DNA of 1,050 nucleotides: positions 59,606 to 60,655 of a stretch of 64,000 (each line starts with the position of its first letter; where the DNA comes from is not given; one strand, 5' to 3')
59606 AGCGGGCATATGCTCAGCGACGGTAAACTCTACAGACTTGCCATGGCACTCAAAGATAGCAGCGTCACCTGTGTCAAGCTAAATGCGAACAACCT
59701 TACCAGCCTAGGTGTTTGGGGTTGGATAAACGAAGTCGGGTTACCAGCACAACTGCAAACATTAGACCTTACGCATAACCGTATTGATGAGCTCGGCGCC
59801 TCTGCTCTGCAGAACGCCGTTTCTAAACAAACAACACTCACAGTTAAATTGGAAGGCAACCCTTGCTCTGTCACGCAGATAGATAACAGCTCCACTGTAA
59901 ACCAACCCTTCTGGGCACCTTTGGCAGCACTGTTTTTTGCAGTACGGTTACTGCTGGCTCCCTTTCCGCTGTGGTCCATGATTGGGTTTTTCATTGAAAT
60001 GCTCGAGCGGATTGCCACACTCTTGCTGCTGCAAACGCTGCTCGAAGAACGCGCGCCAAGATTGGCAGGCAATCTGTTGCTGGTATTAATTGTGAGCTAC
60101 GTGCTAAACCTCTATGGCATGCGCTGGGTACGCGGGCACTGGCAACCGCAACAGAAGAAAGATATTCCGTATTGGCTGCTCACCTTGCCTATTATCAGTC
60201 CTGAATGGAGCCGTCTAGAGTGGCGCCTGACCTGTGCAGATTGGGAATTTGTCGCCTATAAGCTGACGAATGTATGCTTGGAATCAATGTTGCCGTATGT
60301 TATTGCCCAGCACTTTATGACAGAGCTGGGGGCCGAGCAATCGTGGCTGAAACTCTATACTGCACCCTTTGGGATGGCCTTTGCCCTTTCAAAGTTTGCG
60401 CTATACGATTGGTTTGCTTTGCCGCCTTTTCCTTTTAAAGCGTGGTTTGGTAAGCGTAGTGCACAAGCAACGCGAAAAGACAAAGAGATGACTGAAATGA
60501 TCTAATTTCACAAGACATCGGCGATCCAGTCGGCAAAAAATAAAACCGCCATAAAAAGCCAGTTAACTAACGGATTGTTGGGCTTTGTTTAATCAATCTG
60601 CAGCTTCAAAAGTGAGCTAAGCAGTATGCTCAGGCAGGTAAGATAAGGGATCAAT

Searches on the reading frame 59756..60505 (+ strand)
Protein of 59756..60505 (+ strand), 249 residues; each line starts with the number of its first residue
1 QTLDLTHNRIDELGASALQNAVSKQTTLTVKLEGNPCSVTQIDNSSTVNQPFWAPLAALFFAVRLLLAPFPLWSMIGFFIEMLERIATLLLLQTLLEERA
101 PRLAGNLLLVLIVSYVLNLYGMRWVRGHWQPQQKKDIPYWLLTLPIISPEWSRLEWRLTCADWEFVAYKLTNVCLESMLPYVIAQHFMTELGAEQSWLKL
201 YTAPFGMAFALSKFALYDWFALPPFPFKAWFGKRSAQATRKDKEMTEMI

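Call 9: search_protein_families(library=pfam, proteins=[window:59756-60505:+], max_evalue=10)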
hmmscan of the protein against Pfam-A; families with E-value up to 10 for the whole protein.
window:59756-60505:+ (249 aa): 1 family
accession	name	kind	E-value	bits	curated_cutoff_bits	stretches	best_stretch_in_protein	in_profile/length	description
PF13516.12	LRR_6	-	0.085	13.4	23.4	1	1-18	6-23/24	Leucine Rich repeat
